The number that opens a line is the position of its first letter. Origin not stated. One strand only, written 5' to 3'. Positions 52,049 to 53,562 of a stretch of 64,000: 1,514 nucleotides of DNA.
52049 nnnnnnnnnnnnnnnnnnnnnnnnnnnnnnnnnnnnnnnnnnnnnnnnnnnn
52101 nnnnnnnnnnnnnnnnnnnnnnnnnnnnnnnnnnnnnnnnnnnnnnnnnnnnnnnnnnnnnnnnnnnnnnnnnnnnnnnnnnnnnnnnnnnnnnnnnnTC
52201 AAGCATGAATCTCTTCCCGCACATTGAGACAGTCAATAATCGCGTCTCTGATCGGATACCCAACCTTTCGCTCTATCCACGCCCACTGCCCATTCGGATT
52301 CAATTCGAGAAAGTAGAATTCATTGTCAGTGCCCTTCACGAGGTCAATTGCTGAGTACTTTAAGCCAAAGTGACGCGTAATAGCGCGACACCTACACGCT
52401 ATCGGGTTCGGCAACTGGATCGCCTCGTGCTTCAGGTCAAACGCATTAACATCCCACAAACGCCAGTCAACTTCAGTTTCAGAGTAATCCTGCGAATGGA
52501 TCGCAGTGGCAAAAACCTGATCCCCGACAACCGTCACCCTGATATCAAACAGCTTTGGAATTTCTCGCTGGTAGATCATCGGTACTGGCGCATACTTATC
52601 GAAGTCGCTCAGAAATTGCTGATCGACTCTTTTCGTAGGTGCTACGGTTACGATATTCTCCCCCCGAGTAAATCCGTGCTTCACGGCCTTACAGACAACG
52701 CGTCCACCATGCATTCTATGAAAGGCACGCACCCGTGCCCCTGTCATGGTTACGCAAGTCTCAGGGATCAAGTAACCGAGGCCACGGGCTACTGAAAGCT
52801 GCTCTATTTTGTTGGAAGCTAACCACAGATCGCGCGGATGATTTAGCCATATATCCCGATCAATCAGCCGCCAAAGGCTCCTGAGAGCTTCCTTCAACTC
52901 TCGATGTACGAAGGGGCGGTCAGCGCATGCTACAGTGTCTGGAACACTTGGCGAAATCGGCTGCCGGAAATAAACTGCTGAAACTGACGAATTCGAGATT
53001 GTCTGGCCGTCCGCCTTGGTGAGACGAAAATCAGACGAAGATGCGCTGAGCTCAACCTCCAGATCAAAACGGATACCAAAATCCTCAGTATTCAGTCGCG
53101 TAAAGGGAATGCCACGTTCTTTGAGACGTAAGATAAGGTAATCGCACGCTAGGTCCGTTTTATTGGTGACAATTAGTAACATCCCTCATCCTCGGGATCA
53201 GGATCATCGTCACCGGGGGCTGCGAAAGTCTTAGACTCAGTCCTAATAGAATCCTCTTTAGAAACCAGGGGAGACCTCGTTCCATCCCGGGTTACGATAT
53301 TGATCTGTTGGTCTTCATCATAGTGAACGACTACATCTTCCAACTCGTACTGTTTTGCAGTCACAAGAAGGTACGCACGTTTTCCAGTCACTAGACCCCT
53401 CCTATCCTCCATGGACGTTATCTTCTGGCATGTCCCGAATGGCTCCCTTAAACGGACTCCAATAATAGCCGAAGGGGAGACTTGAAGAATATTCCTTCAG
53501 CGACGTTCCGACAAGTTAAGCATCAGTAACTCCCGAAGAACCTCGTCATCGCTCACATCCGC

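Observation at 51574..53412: Tightly coupled operon: small acidic peptide, MvdD-type ATP-grasp ligase and 4-TM protein - candidate graspetide cluster next to an RM system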

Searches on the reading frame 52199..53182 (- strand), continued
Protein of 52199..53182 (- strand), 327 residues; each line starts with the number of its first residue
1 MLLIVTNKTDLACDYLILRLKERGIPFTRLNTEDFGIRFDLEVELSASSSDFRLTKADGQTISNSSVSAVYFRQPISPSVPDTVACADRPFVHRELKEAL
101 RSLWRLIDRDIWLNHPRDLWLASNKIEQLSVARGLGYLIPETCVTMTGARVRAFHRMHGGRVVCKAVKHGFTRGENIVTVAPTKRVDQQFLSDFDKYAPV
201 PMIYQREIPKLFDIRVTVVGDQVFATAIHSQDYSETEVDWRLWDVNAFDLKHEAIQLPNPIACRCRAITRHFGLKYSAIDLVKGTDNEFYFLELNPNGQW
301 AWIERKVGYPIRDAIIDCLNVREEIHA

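Call 82: get_annotated_region(hit=H4, flank=4000)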
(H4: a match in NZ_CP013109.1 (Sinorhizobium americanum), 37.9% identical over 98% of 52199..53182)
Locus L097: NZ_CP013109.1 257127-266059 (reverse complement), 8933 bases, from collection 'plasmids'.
description: Sinorhizobium americanum strain CFNEI 73 plasmid B, complete sequence
organism: Sinorhizobium americanum (NCBI taxid 194963)
taxonomy: Bacteria; Pseudomonadota; Alphaproteobacteria; Hyphomicrobiales; Rhizobiaceae; Sinorhizobium; Sinorhizobium americanum
host: -; source: Vachellia farnesiana,cell culture; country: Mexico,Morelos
typing (MOB-suite, as given by PLSDB): conjugative; relaxase MOBP,MOBQ; mating-pair formation MPF_T
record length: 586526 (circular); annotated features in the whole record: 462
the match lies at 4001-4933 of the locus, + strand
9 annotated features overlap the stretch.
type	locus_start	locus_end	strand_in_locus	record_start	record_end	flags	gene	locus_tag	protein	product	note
CDS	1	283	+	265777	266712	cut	-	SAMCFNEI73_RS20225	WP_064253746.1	ABC transporter substrate-binding protein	-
CDS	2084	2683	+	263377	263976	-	-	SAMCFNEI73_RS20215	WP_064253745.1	hypothetical protein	-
CDS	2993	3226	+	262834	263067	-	-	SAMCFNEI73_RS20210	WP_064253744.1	DUF3892 domain-containing protein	-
CDS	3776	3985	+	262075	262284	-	-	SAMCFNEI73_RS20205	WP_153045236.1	hypothetical protein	-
CDS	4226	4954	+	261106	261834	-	-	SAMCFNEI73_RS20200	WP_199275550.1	hypothetical protein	-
CDS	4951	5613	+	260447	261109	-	-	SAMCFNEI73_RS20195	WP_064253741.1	hypothetical protein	-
CDS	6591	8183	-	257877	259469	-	-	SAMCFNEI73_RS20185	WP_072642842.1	IS66 family transposase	-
CDS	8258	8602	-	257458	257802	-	tnpB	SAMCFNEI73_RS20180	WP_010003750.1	IS66 family insertion sequence element accessory protein TnpB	-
CDS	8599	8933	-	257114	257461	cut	-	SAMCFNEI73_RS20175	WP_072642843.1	transposase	GO:0006313 - DNA transposition [Evidence IEA]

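Call 83: get_annotated_region(hit=H5, flank=6000)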
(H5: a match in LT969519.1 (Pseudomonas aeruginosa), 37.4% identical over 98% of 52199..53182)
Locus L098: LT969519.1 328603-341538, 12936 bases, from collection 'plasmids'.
description: Pseudomonas aeruginosa isolate RW109 genome assembly, plasmid: RW109 plasmid 1
organism: Pseudomonas aeruginosa (NCBI taxid 287)
taxonomy: Bacteria; Pseudomonadota; Gammaproteobacteria; Pseudomonadales; Pseudomonadaceae; Pseudomonas; Pseudomonas aeruginosa
host: -; source: -; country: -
typing (MOB-suite, as given by PLSDB): non-mobilizable; replicon rep_cluster_1115
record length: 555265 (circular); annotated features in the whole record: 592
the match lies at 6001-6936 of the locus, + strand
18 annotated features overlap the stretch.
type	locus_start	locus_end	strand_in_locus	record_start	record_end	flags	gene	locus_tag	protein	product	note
CDS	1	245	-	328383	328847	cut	lrp_2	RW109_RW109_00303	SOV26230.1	Leucine-responsive regulatory protein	-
CDS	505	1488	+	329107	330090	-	fliY_1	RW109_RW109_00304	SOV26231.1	Cystine-binding periplasmic protein precursor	-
CDS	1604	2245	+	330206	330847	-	yecS_1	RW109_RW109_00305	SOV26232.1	Inner membrane amino-acid ABC transporter permeas e protein YecS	-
CDS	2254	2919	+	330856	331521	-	glnM_1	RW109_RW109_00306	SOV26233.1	putative glutamine ABC transporter permease prote in GlnM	-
CDS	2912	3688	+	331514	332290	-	occP_1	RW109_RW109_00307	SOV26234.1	Octopine permease ATP-binding protein P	-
CDS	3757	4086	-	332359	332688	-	-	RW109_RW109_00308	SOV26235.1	hypothetical protein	-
CDS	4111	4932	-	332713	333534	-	-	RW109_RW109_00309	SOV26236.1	hypothetical protein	-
CDS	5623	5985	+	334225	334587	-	-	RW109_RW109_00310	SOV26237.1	hypothetical protein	-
CDS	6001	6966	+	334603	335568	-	rimK_1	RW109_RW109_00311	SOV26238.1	Ribosomal protein S6--L-glutamate ligase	-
CDS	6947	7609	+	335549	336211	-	-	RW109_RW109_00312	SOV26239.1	hypothetical protein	-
CDS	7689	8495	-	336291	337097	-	suhB_1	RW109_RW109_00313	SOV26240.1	Inositol-1-monophosphatase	-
CDS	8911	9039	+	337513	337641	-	-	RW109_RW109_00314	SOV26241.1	hypothetical protein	-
CDS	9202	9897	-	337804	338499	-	-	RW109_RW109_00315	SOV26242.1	hypothetical protein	-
CDS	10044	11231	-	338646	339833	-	-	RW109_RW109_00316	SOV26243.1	hypothetical protein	-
CDS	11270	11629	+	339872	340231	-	-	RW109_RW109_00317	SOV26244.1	hypothetical protein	-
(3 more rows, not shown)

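Call 88: search_protein_families(library=pfam, alignment_id=A7, max_evalue=0.00001)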
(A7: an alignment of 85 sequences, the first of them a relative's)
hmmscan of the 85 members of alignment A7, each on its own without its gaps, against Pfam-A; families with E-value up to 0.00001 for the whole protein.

A. member 1, L001:5-1861:+ (618 aa): 2 families
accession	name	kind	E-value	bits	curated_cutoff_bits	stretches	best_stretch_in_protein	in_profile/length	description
PF07167.19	PhaC_N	-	2.4e-74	249.2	23.7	1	130-302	1-173/173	Poly-beta-hydroxybutyrate polymerase (PhaC) N-terminus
PF00561.26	Abhydrolase_1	-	4.1e-15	56.6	25.8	1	303-545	24-244/245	alpha/beta hydrolase fold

B. families by the number of members that match (of 85 scanned): 137 families (the first 25 are shown)
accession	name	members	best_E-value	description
PF01642.28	MM_CoA_mutase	2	7.8e-237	Methylmalonyl-CoA mutase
PF00158.32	Sigma54_activat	2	6e-68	Sigma-54 interaction domain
PF07690.21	MFS_1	2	7.9e-45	Major Facilitator Superfamily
PF00589.27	Phage_integrase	2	3.1e-35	Phage integrase family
PF00005.33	ABC_tran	2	2e-32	ABC transporter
PF13614.12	AAA_31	2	1.6e-28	AAA domain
PF13424.12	TPR_12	2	8.4e-27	Tetratricopeptide repeat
PF07719.23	TPR_2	2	8.4e-24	Tetratricopeptide repeat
PF14532.12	Sigma54_activ_2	2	3.7e-22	Sigma-54 interaction domain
PF13432.12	TPR_16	2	3.8e-20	Tetratricopeptide repeat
PF00515.34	TPR_1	2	8.9e-19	Tetratricopeptide repeat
PF25601.1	AAA_lid_14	2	6e-17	AAA+ ATPase lid domain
PF01555.25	N6_N4_Mtase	2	3.5e-16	DNA methylase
PF01656.29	CbiA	2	1.4e-12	CobQ/CobB/MinD/ParA nucleotide binding domain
PF01590.32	GAF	2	1.7e-10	GAF domain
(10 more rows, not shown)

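Call 89: search_protein_families(library=padloc, alignment_id=A7, max_evalue=1e-10)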
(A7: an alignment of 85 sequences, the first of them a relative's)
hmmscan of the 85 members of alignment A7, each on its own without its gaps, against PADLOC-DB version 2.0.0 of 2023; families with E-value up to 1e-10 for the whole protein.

A. member 1, L001:5-1861:+ (618 aa): 0 families

B. families by the number of members that match (of 85 scanned): 153 families (the first 25 are shown)
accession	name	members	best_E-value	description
PDLC03632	MTase_III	2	9.6e-225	Type III methyltransferase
PDLC01995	RtcR_PspF2--CARF_AAA_HTH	2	1.1e-105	-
PDLC01994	RtcR_PspF1--CARF_AAA_HTH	2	1.1e-55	-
PDLC01993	RtcR--CARF_AAA_HTH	2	4.4e-54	-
PDLC04135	mad3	2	1.4e-28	mads_3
PDLC02643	DrmMI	1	8.7e-214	DrmMI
PDLC02644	DrmMI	1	4e-151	DrmMI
PDLC02646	DrmMI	1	3.8e-118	DrmMI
PDLC03618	REase_MTase_IIG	1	2.7e-117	Type IIG restriction enzyme-methyltransferase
PDLC02215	QatD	1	1.3e-95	-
PDLC03627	REase_MTase_IIG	1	2.6e-79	Type IIG restriction enzyme-methyltransferase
PDLC02639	DrmMI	1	2.2e-74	DrmMI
PDLC01136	RT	1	5e-71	RT (reverse transcriptase)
PDLC02640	DrmMI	1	1.8e-70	DrmMI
PDLC03599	REase_MTase_IIG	1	5.5e-70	Type IIG restriction enzyme-methyltransferase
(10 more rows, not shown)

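Call 90: list_cluster_members(proteins=[P0001, P0121, P0143])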
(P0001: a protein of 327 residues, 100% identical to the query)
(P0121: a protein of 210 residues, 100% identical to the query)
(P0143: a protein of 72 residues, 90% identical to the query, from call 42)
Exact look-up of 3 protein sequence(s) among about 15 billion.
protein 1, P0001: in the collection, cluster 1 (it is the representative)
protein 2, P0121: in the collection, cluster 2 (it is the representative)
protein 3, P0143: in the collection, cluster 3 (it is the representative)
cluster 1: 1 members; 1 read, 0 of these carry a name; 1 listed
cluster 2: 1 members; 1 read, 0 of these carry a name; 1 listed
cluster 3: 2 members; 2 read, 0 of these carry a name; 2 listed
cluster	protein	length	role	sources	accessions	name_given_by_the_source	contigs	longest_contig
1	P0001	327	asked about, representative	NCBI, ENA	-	-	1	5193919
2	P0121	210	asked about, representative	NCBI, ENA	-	-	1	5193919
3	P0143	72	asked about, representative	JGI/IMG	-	-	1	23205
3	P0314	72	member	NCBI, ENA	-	-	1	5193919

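Call 92: find_related_loci(query=A1, collection=viral_contigs, flank=8000)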
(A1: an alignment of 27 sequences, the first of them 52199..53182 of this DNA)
Query A1 (327 aa) in viral_contigs; peptide patterns used: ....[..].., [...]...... (x = any residue, [..] = any of these).
128 stretches matched a pattern; 7 encode a relative of the query (tblastn E <= 1e-3); 7 distinct loci.
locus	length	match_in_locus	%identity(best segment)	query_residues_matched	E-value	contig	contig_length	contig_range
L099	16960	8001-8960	48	1-321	8e-99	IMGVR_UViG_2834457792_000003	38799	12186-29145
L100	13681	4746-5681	29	2-325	2e-36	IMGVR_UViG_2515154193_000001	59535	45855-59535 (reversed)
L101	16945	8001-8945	30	2-319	4e-35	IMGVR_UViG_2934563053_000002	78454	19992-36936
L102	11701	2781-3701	29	2-319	3e-31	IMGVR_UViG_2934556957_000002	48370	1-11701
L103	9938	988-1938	27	2-322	1e-29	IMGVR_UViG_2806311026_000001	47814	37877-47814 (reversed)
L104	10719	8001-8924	28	2-319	1e-27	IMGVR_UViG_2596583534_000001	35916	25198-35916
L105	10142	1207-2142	28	2-319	3e-26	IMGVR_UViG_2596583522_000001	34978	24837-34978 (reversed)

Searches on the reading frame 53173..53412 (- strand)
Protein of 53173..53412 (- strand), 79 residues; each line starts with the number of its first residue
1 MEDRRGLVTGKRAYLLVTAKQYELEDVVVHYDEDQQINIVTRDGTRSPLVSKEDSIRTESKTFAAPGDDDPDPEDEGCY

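Call 3: search_protein_families(library=pfam, proteins=[window:53173-53412:-], max_evalue=0.01)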
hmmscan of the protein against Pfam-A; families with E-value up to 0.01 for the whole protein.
window:53173-53412:- (79 aa): 0 families

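Call 4: search_protein_families(library=ncbifam, proteins=[window:53173-53412:-], max_evalue=0.01)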
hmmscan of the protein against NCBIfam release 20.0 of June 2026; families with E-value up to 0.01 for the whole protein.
window:53173-53412:- (79 aa): 0 families

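Call 5: search_protein_families(library=padloc, proteins=[window:53173-53412:-], max_evalue=0.01)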
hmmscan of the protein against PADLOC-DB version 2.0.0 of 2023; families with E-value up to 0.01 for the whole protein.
window:53173-53412:- (79 aa): 0 families

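Call 42: find_homologous_proteins(query=window:53173-53412:-, max_evalue=0.01)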
Query window:53173-53412:- (79 aa): 21 proteins with E <= 0.01 among 21 candidates.
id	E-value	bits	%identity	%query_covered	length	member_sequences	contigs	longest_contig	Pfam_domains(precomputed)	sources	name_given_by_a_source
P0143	4.2e-36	140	90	91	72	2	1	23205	-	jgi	-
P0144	3.4e-35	137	89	91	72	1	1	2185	-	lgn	-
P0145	6.2e-28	114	77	90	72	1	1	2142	-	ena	-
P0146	4.1e-19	86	60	91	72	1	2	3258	-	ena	-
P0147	7.7e-19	85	59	89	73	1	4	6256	-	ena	-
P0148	4.1e-18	83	57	87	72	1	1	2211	-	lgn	-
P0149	2.8e-17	80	57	87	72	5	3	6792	-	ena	-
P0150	4.9e-17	79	57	91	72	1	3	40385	-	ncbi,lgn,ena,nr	ncbi:MAG: hypothetical protein KAT49_04680 [Methanomicrobia archaeon]|nr:hypothetical protein [Metha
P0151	1.6e-16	78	61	87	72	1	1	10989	-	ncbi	-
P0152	3.9e-15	73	56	91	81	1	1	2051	-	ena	-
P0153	1.1e-13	69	53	100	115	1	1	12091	-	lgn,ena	-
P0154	1.2e-13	69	57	89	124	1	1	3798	-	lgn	-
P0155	1.3e-11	62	49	91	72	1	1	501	-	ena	-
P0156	2.4e-11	61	53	87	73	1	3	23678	-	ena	-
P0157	2.2e-10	58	49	87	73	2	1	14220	-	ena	-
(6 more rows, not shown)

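Call 80: predict_structure(alignment_id=A6)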
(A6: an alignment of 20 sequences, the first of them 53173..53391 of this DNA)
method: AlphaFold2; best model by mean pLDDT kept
length: 72 residues; sequences in the alignment: 20
mean_pLDDT: 67.9   pTM: 0.35
mean pLDDT of the five models: 67.9, 65.9, 63.0, 62.2, 61.9
residues with pLDDT >= 90: 1; 70-90: 33; 50-70: 33; < 50: 5
segments of 3 or more residues with pLDDT < 50: 69-72
pLDDT, mean of each block of 10 residues (from residue 1): 62 73 86 85 66 52 54 42
secondary structure, 60 per line:
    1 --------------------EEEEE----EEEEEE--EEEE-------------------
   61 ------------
elements in order: E21-25 E30-35 E38-41
